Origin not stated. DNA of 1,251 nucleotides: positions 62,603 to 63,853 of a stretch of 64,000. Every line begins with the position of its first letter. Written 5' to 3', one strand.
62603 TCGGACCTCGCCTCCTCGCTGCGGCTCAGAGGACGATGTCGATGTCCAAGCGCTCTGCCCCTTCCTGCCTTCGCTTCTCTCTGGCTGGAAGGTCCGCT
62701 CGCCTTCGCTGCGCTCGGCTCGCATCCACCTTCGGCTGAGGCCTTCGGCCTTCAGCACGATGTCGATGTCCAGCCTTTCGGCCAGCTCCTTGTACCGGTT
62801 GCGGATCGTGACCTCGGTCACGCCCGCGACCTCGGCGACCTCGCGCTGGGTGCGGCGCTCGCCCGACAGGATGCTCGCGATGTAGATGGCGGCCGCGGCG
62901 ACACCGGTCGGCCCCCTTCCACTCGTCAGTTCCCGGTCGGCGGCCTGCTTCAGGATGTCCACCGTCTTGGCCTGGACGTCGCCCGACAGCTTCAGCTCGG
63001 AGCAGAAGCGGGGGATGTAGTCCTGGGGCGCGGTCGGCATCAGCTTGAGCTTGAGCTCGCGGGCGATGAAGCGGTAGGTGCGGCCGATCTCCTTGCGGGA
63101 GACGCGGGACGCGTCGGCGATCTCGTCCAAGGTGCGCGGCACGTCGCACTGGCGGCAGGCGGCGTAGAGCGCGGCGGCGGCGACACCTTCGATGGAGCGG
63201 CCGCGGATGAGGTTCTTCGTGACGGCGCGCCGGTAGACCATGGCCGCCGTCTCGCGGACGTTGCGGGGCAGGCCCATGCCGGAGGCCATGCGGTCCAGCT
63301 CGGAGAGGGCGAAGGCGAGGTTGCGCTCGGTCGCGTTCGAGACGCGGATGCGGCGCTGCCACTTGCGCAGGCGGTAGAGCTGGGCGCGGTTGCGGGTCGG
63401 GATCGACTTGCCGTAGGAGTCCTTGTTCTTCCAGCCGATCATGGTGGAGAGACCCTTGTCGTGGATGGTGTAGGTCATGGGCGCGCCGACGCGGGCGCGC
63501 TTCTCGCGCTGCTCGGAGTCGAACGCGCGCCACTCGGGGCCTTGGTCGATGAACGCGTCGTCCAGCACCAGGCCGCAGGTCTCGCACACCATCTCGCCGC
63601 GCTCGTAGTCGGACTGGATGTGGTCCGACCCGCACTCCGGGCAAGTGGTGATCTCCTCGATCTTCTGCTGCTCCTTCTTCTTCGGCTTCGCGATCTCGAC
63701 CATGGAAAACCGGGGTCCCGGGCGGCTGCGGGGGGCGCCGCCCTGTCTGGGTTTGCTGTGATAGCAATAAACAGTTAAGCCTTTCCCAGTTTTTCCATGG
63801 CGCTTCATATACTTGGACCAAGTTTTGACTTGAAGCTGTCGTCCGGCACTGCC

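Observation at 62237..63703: tfb (TFIIB) carries a ~122-bp insertion with 16-bp direct repeats that removes its stop codon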

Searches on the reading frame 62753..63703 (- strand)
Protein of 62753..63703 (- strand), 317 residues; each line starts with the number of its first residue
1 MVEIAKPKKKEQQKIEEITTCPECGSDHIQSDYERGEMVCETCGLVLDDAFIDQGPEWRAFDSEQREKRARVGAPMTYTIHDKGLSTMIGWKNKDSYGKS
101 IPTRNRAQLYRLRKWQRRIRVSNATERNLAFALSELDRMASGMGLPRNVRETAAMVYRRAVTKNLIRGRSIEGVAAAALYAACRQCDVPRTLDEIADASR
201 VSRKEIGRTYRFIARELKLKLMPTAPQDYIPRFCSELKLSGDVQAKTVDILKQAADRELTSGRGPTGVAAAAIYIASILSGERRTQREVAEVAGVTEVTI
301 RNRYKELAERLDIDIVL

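Call 12: find_related_loci(query=window:62753-63703:-, collection=genome_contigs, flank=3000)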
Query window:62753-63703:- (317 aa) in genome_contigs; peptide patterns used: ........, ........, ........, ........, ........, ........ (x = any residue, [..] = any of these).
600 stretches matched a pattern (row limit reached: there are more); 531 encode a relative of the query (tblastn E <= 1e-3); the best 80 are kept; 80 distinct loci.
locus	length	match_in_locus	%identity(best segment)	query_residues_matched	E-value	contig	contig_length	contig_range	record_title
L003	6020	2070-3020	100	1-317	0e+0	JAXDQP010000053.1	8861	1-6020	MAG: Thermoplasmata archaeon isolate BP_738 scaffold_6238455, whole genome shotgun sequence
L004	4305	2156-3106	100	1-317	0e+0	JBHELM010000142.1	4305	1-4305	MAG: Thermoplasmatota archaeon isolate S2_bin.14.orig S2_k141_551160, whole genome shotgun sequence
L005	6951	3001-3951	99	1-317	0e+0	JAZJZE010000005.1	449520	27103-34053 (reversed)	MAG: bacterium isolate ADI_H2L1_1_122_18_3-bin012 ADIH2L11_B012_0_000000000005, whole genome shotgun sequence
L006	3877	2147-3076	99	8-317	0e+0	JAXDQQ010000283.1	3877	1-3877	MAG: Thermoplasmata archaeon isolate BP_739 scaffold_2265124, whole genome shotgun sequence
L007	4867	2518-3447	97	8-317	0e+0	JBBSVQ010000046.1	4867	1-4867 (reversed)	MAG: Thermoplasmatota archaeon isolate H32-bin038_1 H32_bin038_1_000000000046, whole genome shotgun sequence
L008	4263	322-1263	96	2-317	0e+0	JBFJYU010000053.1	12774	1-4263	MAG: Thermoplasmatota archaeon isolate Mix_sand19.2022.05.G.95 k141_594044_length_12774_cov_12.8376, whole genome shotgu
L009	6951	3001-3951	92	1-317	0e+0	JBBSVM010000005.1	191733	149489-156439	MAG: Thermoplasmatota archaeon isolate H32-bin033_1 H32_bin033_1_000000000005, whole genome shotgun sequence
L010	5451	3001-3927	93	9-317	0e+0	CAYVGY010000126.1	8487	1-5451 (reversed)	MAG TPA_asm: uncultured Halobacteriales archaeon isolate binchicken_co125_887 genome assembly, contig: NODE_16950_length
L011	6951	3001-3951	87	1-317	0e+0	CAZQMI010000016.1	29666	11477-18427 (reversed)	MAG TPA_asm: uncultured Thermoplasmatales archaeon isolate SRP332253_co2_224 genome assembly, contig: NODE_1378_length_2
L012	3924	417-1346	87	8-317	0e+0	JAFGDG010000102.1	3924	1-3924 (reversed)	MAG: Thermoplasmatota archaeon isolate Zod_Metabat.1159 k87_8085110, whole genome shotgun sequence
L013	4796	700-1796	86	1-317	0e+0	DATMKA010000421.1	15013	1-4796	MAG TPA_asm: Thermoplasmatota archaeon isolate SMAG_U13584 k141_95715, whole genome shotgun sequence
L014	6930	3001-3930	88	8-317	0e+0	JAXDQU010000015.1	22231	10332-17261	MAG: Thermoplasmata archaeon isolate BP_742 scaffold_5495280, whole genome shotgun sequence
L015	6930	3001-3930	88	8-317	0e+0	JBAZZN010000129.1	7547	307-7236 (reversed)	MAG: Thermoplasmatota archaeon isolate SO_2017_GW3_17 scaffold_4746_c1_OW296A_2017, whole genome shotgun sequence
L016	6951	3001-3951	85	1-317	0e+0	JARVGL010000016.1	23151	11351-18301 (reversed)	MAG: Thermoplasmatota archaeon isolate M17C-73-05 NODE_16_length_23151_cov_4.214917, whole genome shotgun sequence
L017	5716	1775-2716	86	4-317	0e+0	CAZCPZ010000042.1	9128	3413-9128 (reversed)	MAG TPA_asm: uncultured Thermoplasmatales archaeon isolate binchicken_co6_501 genome assembly, contig: NODE_9581_length_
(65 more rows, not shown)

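Call 39: list_cluster_members(proteins=[window:62753-63703:-, P0001])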
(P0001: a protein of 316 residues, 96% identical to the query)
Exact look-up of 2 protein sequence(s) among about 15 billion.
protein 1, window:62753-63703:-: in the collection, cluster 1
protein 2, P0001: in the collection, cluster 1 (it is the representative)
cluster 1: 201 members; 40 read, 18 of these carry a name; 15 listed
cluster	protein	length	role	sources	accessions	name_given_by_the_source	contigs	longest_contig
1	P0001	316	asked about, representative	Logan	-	-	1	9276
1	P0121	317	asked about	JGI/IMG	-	transcription initiation factor TFIIB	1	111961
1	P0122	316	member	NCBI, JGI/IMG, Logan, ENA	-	transcription initiation factor TFIIB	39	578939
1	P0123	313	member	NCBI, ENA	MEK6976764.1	MAG: transcription initiation factor IIB [Candidatus Thermoplasmatota archaeon]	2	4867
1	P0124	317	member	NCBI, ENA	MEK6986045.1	MAG: transcription initiation factor IIB [Candidatus Thermoplasmatota archaeon]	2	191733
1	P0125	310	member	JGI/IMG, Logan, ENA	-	transcription initiation factor TFIIB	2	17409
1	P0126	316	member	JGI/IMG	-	transcription initiation factor TFIIB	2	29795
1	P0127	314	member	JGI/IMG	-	transcription initiation factor TFIIB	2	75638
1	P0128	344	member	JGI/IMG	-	transcription initiation factor TFIIB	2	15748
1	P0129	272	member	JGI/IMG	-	transcription initiation factor TFIIB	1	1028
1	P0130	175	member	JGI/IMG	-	transcription initiation factor TFIIB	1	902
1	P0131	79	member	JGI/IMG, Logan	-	hypothetical protein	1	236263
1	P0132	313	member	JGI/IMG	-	transcription initiation factor TFIIB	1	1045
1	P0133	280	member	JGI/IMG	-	transcription initiation factor TFIIB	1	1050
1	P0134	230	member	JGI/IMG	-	transcription initiation factor TFIIB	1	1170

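Call 41: find_encoding_contigs(protein=P0121, flank=3000, max_places=10)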
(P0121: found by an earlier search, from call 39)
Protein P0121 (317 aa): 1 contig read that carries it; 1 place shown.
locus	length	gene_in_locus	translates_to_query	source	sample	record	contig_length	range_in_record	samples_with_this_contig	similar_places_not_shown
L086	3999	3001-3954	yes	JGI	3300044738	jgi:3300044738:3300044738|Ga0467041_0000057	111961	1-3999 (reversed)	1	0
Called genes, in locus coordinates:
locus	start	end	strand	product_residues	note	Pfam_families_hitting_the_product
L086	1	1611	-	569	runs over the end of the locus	PF01357:Expansin_C (faint)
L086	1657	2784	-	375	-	PF02366:PMT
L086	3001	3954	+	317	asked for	PF08271:Zn_Ribbon_TF, PF00382:TFIIB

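Call 48: search_protein_families(library=pfam, proteins=[window:62753-63703:-], max_evalue=0.01)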
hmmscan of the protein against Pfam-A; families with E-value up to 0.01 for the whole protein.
window:62753-63703:- (317 aa): 6 families
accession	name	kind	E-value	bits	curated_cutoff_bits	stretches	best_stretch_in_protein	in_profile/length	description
PF00382.24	TFIIB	-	1.7e-51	172.7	23.6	2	223-309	5-91/92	Transcription factor TFIIB repeat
PF08271.17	Zn_Ribbon_TF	-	2.3e-18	65.9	29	1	20-61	2-43/43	TFIIB zinc-binding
PF04545.22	Sigma70_r4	-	5.2e-05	23.1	24.1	0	281-306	18-43/50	Sigma-70, region 4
PF00134.28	Cyclin_N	-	0.0037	17.4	23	0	142-221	44-126/127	Cyclin, N-terminal domain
PF05129.18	Zn_ribbon_Elf1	-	0.0065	17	29.8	1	6-45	10-54/79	Transcription elongation factor Elf1 like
PF13404.12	HTH_AsnC-type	-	0.0097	16.2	27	0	283-307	17-41/42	AsnC-type helix-turn-helix domain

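Call 55: find_encoding_contigs(protein=P0121, flank=10000, max_places=4)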
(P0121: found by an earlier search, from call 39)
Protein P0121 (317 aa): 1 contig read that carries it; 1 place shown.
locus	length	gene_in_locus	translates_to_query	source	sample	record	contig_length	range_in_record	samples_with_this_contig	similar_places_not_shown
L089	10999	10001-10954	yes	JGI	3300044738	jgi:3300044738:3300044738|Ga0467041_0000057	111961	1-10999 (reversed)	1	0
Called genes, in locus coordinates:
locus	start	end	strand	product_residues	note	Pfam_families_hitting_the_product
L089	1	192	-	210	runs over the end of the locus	PF13489:Methyltransf_23, PF08241:Methyltransf_11, PF08242:Methyltransf_12, PF13649:Methyltransf_25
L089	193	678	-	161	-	PF00583:Acetyltransf_1, PF13302:Acetyltransf_3 (weak), PF13673:Acetyltransf_10, PF13508:Acetyltransf_7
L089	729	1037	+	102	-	PF04032:Rpr2 (weak)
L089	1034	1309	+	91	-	PF01985:CRS1_YhbY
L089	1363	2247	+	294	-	PF02129:Peptidase_S15 (weak), PF12146:Hydrolase_4, PF20408:Abhydrolase_11 (faint), PF00561:Abhydrolase_1, PF12697:Abhydrolase_6, PF00326:Peptidase_S9 (weak)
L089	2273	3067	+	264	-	PF01925:TauE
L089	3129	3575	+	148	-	-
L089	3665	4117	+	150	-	PF01090:Ribosomal_S19e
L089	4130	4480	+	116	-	PF01984:dsDNA_bind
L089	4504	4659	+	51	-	PF00832:Ribosomal_L39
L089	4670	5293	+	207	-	PF01198:Ribosomal_L31e, PF14520:HHH_5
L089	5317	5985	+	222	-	PF01912:eIF-6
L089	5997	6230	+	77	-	PF01775:Ribosomal_L18A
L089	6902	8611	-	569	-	PF01357:Expansin_C (faint)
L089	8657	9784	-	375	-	PF02366:PMT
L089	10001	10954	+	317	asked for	PF08271:Zn_Ribbon_TF, PF00382:TFIIB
